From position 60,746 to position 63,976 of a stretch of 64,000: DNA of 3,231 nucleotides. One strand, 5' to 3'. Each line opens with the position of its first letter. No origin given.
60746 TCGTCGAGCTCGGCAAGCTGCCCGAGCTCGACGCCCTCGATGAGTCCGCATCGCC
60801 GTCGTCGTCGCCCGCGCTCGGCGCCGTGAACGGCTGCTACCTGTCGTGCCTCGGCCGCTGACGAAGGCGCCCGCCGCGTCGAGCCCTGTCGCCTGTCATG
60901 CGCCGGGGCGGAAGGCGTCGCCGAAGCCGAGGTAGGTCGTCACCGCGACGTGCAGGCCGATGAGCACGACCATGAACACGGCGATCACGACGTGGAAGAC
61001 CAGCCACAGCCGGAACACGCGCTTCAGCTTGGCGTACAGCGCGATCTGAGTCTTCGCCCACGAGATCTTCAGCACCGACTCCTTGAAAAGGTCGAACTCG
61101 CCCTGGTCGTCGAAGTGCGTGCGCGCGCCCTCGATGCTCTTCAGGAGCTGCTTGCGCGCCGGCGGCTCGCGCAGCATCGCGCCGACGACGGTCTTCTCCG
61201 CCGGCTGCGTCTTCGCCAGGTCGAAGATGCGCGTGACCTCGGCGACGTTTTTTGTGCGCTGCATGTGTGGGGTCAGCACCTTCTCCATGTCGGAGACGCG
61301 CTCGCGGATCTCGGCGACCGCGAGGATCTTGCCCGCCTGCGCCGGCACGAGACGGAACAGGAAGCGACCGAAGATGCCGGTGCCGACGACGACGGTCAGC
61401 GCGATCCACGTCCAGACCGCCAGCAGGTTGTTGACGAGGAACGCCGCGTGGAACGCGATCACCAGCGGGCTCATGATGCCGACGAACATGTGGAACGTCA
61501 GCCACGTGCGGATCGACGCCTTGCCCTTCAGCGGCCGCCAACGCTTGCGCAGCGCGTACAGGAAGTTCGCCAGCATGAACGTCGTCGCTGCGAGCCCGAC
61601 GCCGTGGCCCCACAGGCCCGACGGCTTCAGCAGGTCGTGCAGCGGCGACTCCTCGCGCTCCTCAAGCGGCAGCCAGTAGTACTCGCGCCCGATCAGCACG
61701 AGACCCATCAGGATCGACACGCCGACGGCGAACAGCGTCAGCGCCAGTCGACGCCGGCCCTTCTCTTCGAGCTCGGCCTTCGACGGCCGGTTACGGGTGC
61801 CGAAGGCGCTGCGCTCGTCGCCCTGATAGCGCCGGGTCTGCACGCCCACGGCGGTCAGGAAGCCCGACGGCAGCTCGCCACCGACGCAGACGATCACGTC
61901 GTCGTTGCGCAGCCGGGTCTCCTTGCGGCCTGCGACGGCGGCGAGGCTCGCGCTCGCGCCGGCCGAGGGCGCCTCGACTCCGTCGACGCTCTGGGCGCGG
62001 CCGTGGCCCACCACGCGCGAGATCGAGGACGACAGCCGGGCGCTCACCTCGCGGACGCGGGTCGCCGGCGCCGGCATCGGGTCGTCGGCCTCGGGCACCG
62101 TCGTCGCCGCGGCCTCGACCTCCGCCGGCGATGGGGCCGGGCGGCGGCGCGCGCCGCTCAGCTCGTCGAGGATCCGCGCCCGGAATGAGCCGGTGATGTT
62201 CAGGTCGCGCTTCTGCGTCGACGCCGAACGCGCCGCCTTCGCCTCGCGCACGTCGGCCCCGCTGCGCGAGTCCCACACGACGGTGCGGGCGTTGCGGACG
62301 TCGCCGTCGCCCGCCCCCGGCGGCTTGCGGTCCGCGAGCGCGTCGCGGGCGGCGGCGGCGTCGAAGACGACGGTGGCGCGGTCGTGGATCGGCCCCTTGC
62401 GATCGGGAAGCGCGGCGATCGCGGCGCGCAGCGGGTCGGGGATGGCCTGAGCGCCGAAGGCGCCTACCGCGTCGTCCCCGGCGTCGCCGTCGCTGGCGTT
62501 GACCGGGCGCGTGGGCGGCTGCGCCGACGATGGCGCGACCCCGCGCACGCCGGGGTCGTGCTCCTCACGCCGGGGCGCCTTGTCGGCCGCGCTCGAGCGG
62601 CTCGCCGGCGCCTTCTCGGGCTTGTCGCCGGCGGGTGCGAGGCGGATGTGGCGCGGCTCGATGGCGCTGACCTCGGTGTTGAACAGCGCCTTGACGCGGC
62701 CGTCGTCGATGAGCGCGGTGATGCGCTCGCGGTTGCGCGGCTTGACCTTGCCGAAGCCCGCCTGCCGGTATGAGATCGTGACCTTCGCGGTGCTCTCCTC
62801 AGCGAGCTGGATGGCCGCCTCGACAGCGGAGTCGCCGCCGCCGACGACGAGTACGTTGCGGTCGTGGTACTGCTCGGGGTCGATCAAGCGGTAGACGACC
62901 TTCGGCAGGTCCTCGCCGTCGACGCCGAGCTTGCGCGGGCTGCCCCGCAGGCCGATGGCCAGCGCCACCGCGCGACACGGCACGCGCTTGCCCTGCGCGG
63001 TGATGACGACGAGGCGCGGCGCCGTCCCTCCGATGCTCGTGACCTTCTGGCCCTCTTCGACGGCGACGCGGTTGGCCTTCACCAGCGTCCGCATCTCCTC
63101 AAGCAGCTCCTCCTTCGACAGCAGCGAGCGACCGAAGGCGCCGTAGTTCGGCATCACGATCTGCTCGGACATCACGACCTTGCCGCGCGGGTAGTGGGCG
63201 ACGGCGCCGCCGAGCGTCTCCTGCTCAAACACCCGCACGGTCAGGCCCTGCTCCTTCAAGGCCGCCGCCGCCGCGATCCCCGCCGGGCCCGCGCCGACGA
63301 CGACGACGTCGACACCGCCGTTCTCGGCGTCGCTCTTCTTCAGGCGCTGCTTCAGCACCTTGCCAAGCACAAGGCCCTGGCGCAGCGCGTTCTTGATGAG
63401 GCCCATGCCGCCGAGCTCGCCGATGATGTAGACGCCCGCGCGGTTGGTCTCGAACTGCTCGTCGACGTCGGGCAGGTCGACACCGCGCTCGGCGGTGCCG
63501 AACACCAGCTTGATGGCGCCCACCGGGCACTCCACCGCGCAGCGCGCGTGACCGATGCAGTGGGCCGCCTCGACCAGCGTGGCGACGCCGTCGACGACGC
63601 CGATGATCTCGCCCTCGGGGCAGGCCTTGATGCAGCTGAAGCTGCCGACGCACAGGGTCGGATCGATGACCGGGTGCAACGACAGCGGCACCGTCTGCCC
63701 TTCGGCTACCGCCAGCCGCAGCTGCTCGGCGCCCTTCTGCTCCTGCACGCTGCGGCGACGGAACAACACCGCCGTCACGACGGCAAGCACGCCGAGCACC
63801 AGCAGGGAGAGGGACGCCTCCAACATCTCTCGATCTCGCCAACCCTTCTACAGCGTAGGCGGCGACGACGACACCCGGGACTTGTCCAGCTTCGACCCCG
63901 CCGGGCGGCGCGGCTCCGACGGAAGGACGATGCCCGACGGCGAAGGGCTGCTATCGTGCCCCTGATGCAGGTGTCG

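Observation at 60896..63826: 976-aa ferredoxin - flavin oxidoreductase - linker - membrane-domain fusion protein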

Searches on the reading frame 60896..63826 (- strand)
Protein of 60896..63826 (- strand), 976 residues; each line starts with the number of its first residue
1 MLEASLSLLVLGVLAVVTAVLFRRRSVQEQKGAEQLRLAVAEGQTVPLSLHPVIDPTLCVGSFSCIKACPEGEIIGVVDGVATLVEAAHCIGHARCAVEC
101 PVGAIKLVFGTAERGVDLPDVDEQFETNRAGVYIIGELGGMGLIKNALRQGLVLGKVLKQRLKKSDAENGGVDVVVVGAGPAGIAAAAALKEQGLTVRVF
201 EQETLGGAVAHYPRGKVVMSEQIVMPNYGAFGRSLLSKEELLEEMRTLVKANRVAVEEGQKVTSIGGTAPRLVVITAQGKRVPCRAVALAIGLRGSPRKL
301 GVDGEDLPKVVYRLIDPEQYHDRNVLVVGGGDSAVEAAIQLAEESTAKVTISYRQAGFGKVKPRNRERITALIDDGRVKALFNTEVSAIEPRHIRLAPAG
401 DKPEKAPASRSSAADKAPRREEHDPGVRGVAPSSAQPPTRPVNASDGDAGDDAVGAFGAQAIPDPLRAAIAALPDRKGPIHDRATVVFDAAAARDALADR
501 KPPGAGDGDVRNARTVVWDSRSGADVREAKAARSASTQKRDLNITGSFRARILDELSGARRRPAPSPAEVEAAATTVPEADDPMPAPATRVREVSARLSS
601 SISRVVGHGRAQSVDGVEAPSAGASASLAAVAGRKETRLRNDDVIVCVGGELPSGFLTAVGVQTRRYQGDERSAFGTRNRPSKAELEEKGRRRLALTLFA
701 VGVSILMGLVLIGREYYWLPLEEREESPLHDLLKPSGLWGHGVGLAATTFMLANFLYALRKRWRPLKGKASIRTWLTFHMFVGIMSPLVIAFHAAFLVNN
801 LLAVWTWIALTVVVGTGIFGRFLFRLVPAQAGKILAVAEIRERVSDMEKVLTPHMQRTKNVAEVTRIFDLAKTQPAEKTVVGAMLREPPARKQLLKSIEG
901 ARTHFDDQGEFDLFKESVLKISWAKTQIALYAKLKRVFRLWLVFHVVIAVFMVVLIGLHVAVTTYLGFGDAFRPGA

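Call 3: search_protein_families(library=pfam, proteins=[window:60896-63826:-], max_evalue=1)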
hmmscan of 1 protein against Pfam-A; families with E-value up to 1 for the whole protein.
window:60896-63826:- (976 aa): 35 families (the best 25 are shown)
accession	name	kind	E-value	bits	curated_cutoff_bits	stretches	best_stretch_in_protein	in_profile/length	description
PF13738.12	Pyr_redox_3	-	2.6e-36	125.9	30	1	175-391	1-240/305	Pyridine nucleotide-disulphide oxidoreductase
PF07992.20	Pyr_redox_2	-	6.2e-23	82.1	26.1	1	173-394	2-214/291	Pyridine nucleotide-disulphide oxidoreductase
PF13450.12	NAD_binding_8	-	1.5e-08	35.2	21.9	1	176-216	1-42/68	NAD(P)-binding Rossmann-like domain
PF01946.23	Thi4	-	2.8e-08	33.7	26.2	2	172-207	18-55/235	Thi4 family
PF12831.13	FAD_oxidored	-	3e-08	33.8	27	1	173-212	1-41/416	FAD dependent oxidoreductase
PF03486.20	HI0933_like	-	7.8e-08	32.5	50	1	173-204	2-33/244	HI0933-like protein Rossmann domain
PF01266.30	DAO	-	2.2e-07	31.2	27.9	1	173-208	1-38/353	FAD dependent oxidoreductase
PF00070.33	Pyr_redox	-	2.3e-07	31.7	22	2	324-390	1-67/82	Pyridine nucleotide-disulphide oxidoreductase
PF00890.30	FAD_binding_2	-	3.8e-07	30.1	20.4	1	173-207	1-36/414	FAD binding domain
PF13237.11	Fer4_10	-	4.3e-07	30.2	25.5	1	51-101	1-53/53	4Fe-4S dicluster domain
PF01134.28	GIDA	-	1.2e-05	25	22.1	1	173-216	1-29/391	Glucose inhibited division protein A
PF13454.12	NAD_binding_9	-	2e-05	25.1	21.8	1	175-211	1-42/155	FAD-NAD(P)-binding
PF12837.12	Fer4_6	-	2e-05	24.8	25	1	51-73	1-23/24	4Fe-4S binding domain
PF12797.12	Fer4_2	-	4.7e-05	23.5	24.5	2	51-71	2-22/22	4Fe-4S binding domain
PF12838.12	Fer4_7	-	5.3e-05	24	27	2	89-107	1-19/52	4Fe-4S dicluster domain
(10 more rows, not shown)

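Call 4: search_protein_families(library=ncbifam, proteins=[window:60896-63826:-], max_evalue=1)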
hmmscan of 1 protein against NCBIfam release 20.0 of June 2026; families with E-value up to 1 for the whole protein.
window:60896-63826:- (976 aa): 181 families (the best 25 are shown)
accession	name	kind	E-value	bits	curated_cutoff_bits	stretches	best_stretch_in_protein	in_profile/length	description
TIGR04018.1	Bthiol_YpdA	hypoth_equivalog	3.1e-38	131.4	339.9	1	173-402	1-232/316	YpdA family putative bacillithiol disulfide reductase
TIGR01292.1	TRX_reduct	equivalog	5.1e-19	68.2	343.45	1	173-390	2-204/300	thioredoxin-disulfide reductase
TIGR03140.1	AhpF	equivalog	1.2e-14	53.7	502.9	1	162-343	203-373/515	alkyl hydroperoxide reductase subunit F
NF009410.0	PRK12771.1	subfamily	1e-12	47.5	516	2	164-355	131-301/566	NAD(P)-binding protein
NF009409.0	PRK12770.1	subfamily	3.3e-12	46.1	343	2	164-207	11-54/360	putative glutamate synthase subunit beta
TIGR03143.1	AhpF_homolog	hypoth_equivalog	7.3e-11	41.3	687.65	1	173-389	6-205/555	putative alkyl hydroperoxide reductase F subunit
NF009454.0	PRK12814.1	equivalog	1.1e-10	40.5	916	2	167-224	189-246/657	putative NADPH-dependent glutamate synthase small subunit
NF040770.1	hetero_SS_HdrA2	exception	1.7e-10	39.7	1100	3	35-113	555-631/777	CoB-CoM heterodisulfide reductase HdrA2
NF009408.0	PRK12769.1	equivalog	2.2e-09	36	1003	2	64-112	63-109/659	formate-dependent uric acid utilization protein AegA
NF005415.0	PRK06991.1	equivalog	1.4e-08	34.7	281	1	32-114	61-141/284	electron transport complex subunit RsxB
NF045599.1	bili_reduct_long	exception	1.8e-08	33.1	750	1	173-399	383-581/641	bilirubin reductase, long form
TIGR03315.1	Se_ygfK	equivalog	2e-08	32.2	835.3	1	157-376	523-719/1012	putative selenate reductase subunit YgfK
TIGR00292.1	TIGR00292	equivalog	3.8e-08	32.9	148.3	2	171-208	21-59/254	sulfide-dependent adenosine diphosphate thiazole synthase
TIGR01944.1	rnfB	subfamily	4.5e-08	32.9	68.7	1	52-110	108-165/190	RnfABCDGE type electron transport complex subunit B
TIGR04046.1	MSMEG_0569_nitr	hypoth_equivalog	5.8e-08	32.1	498.35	1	173-342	2-181/400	MSMEG_0569 family flavin-dependent oxidoreductase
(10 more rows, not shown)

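Call 7: find_homologous_proteins(query=window:60896-63826:-, max_evalue=0.00001)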
Query window:60896-63826:- (976 aa): 1273 proteins with E <= 0.00001 among 8000 candidates; the best 120 are listed.
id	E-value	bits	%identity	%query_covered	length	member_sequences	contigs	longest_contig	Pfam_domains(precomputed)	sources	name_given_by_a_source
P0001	0.0e+0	2144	100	100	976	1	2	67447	PF13450.13,PF07992.21,PF12837.13,PF00070.34,PF03486.21,PF13454.13,PF01134.29,PF12831.14,PF01946.24,PF01266.31,PF00890.31,PF13738.13,PF13237.12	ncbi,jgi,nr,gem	ncbi:MAG: FAD-binding protein [Deltaproteobacteria bacterium]|nr:FAD-binding protein [Deltaproteobac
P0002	0.0e+0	1617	77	100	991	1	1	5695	PF13450.13,PF07992.21,PF12837.13,PF00070.34,PF03486.21,PF13454.13,PF01134.29,PF12831.14,PF01946.24,PF01266.31,PF00890.31,PF13738.13,PF13237.12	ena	-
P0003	0.0e+0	1130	58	100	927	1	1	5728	PF01266.31,PF13450.13,PF00890.31,PF07992.21,PF00070.34,PF13738.13,PF03486.21,PF13237.12,PF12831.14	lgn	-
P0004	0.0e+0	1107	58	100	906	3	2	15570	PF01946.24,PF01266.31,PF13450.13,PF00890.31,PF07992.21,PF00070.34,PF13738.13,PF03486.21,PF13237.12,PF01134.29,PF12831.14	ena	-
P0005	0.0e+0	1104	65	47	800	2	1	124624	PF01946.24,PF01266.31,PF13450.13,PF00890.31,PF07992.21,PF00070.34,PF13738.13,PF03486.21,PF13454.13,PF13237.12,PF12831.14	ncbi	-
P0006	0.0e+0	1102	69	41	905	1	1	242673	PF01946.24,PF13450.13,PF00890.31,PF07992.21,PF13738.13,PF03486.21,PF13237.12,PF01134.29,PF12831.14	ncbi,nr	ncbi:MAG: NAD(P)-binding domain-containing protein [Deltaproteobacteria bacterium]|nr:NAD(P)-binding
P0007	0.0e+0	1099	66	43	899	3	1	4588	PF01946.24,PF01266.31,PF13450.13,PF00890.31,PF07992.21,PF00070.34,PF13738.13,PF03486.21,PF13237.12,PF01134.29,PF12831.14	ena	-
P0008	0.0e+0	1088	58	98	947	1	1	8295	PF14697.12,PF01266.31,PF13450.13,PF00890.31,PF07992.21,PF00070.34,PF13738.13,PF03486.21,PF13237.12,PF01134.29,PF12831.14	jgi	jgi:thioredoxin reductase/Pyruvate/2-oxoacid:ferredoxin oxidoreductase delta subunit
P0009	0.0e+0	1078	69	39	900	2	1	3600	PF13450.13,PF07992.21,PF00070.34,PF03486.21,PF12838.13,PF13454.13,PF01134.29,PF12831.14,PF01946.24,PF01266.31,PF13434.13,PF00890.31,PF13738.13,PF13237.12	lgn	-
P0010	0.0e+0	1077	72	41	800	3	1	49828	PF01946.24,PF13450.13,PF00890.31,PF07992.21,PF00070.34,PF13738.13,PF03486.21,PF13237.12,PF01134.29,PF12831.14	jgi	jgi:dihydropyrimidine dehydrogenase (NAD+) subunit PreT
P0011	0.0e+0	1072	54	100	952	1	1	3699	PF13450.13,PF07992.21,PF00070.34,PF03486.21,PF13454.13,PF01134.29,PF12831.14,PF01946.24,PF01266.31,PF13434.13,PF00890.31,PF13738.13,PF13237.12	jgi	jgi:thioredoxin reductase/Pyruvate/2-oxoacid:ferredoxin oxidoreductase delta subunit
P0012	0.0e+0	1072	55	100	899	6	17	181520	PF01946.24,PF01266.31,PF13450.13,PF00890.31,PF07992.21,PF00070.34,PF13738.13,PF03486.21,PF13237.12,PF01134.29,PF12831.14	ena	-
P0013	0.0e+0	1069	56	98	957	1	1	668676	PF13450.13,PF07992.21,PF00070.34,PF03486.21,PF12838.13,PF01134.29,PF12831.14,PF01946.24,PF01266.31,PF00890.31,PF13738.13,PF13237.12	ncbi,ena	-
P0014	0.0e+0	1033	54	100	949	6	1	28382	PF13450.13,PF07992.21,PF00070.34,PF03486.21,PF12838.13,PF01134.29,PF12831.14,PF01266.31,PF13434.13,PF00890.31,PF13738.13,PF13237.12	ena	-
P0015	0.0e+0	1019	68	40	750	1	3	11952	PF01946.24,PF01266.31,PF13434.13,PF00890.31,PF07992.21,PF13738.13,PF03486.21,PF13237.12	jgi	jgi:dihydropyrimidine dehydrogenase (NAD+) subunit PreT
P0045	5.5e-227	775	59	39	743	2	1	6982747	PF14697.12,PF13450.13,PF07992.21,PF00070.34,PF03486.21,PF12831.14,PF01946.24,PF01266.31,PF13434.13,PF12797.13,PF00890.31,PF13738.13,PF13237.12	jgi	jgi:thioredoxin reductase/Pyruvate/2-oxoacid:ferredoxin oxidoreductase delta subunit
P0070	8.3e-200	685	53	40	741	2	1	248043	PF14697.12,PF13450.13,PF07992.21,PF12837.13,PF03486.21,PF12838.13,PF01266.31,PF12797.13,PF00890.31,PF00037.33,PF13738.13,PF13237.12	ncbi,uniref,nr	ncbi:NAD(P)-binding domain-containing protein [Myxococcus sp. RHSTA-1-4]|uniref:NAD(P)-binding domai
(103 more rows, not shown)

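Call 10: find_encoding_contigs(protein=P0001, flank=10000, max_places=3)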
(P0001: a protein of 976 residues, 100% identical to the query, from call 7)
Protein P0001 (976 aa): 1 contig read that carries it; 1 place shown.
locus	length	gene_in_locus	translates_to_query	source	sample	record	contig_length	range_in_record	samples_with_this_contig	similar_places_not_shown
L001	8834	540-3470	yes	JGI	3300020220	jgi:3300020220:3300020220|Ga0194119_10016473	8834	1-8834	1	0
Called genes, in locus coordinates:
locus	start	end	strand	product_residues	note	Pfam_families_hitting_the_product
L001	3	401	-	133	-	?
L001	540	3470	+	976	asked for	PF12837:Fer4_6 (faint), PF13237:Fer4_10 (weak), PF03486:HI0933_like (faint), PF00890:FAD_binding_2 (weak), PF07992:Pyr_redox_2, PF12831:FAD_oxidored (weak), PF13450:NAD_binding_8, PF13738:Pyr_redox_3, +5 more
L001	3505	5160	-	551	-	PF00069:Pkinase, PF07714:PK_Tyr_Ser-Thr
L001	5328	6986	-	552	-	-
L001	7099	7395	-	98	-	PF00166:Cpn10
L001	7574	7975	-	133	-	-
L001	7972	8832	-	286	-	?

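Call 11: find_encoding_contigs(protein=P0070, flank=8000, max_places=2)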
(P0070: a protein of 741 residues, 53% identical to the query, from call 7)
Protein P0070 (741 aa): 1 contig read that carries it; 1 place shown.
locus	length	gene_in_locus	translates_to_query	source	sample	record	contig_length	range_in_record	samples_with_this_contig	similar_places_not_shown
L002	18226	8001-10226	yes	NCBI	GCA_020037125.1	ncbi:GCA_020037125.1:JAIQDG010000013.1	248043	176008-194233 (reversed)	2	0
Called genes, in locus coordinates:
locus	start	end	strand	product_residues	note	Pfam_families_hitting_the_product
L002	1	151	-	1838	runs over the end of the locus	PF12458:DUF3686, PF13401:AAA_22 (faint), PF25472:DUF7902, PF00004:AAA (weak)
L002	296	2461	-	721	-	-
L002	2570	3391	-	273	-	-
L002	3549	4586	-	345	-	PF08100:Dimerisation, PF00891:Methyltransf_2, PF08242:Methyltransf_12 (weak)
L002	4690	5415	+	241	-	-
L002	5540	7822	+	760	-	PF16313:DUF4953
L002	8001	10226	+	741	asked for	PF12838:Fer4_7 (faint), PF00037:Fer4 (faint), PF12797:Fer4_2 (faint), PF13237:Fer4_10, PF14697:Fer4_21 (weak), PF00890:FAD_binding_2 (weak), PF07992:Pyr_redox_2, PF13738:Pyr_redox_3, +4 more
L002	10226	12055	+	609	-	PF02085:Cytochrom_CIII (faint), PF14537:Cytochrom_c3_2 (faint), PF22113:Mtrc-MtrF_II-IV_dom (faint), PF14522:Cytochrome_C7 (weak)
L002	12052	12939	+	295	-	PF14522:Cytochrome_C7 (faint)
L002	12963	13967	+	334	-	PF02085:Cytochrom_CIII (faint), PF14522:Cytochrome_C7 (faint), PF14537:Cytochrom_c3_2 (faint)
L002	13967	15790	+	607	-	-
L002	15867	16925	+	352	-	PF01734:Patatin (weak)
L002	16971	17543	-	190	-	PF01725:Ham1p_like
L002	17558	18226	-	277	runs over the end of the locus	PF13289:SIR2_2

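Call 12: find_encoding_contigs(protein=P0045, flank=8000, max_places=2)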
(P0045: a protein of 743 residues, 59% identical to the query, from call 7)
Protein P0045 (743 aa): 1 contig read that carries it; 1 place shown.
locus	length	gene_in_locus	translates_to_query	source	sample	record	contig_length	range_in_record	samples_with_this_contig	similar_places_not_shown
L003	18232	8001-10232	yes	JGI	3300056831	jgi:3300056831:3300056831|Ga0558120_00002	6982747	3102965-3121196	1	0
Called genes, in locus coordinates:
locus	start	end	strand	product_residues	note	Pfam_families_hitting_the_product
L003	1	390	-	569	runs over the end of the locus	-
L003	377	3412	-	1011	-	PF14522:Cytochrome_C7 (faint), PF14537:Cytochrom_c3_2 (faint), PF22113:Mtrc-MtrF_II-IV_dom (faint), PF02085:Cytochrom_CIII (weak)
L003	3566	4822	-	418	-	-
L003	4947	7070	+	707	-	PF00069:Pkinase, PF07714:PK_Tyr_Ser-Thr, PF03109:ABC1, PF01636:APH (weak)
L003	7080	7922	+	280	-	-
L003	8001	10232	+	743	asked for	PF12797:Fer4_2 (faint), PF13237:Fer4_10, PF14697:Fer4_21 (faint), PF00070:Pyr_redox (faint), PF00890:FAD_binding_2 (faint), PF07992:Pyr_redox_2, PF13450:NAD_binding_8 (weak), PF13738:Pyr_redox_3, +5 more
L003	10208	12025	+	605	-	PF02085:Cytochrom_CIII (faint), PF14537:Cytochrom_c3_2 (faint), PF22113:Mtrc-MtrF_II-IV_dom (faint), PF14522:Cytochrome_C7 (weak)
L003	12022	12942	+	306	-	PF02085:Cytochrom_CIII (faint), PF14522:Cytochrome_C7 (faint), PF14537:Cytochrom_c3_2 (faint)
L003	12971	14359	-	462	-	PF16697:Yop-YscD_cpl, PF00498:FHA, PF00158:Sigma54_activat, PF01078:Mg_chelatase (faint), PF14532:Sigma54_activ_2, PF07728:AAA_5, PF25601:AAA_lid_14 (weak)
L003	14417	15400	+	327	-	-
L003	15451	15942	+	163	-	PF00027:cNMP_binding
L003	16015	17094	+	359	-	PF00437:T2SSE, PF13401:AAA_22 (faint)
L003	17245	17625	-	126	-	PF16320:Ribosomal_L12_N, PF00542:Ribosomal_L12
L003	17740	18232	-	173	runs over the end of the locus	PF00466:Ribosomal_L10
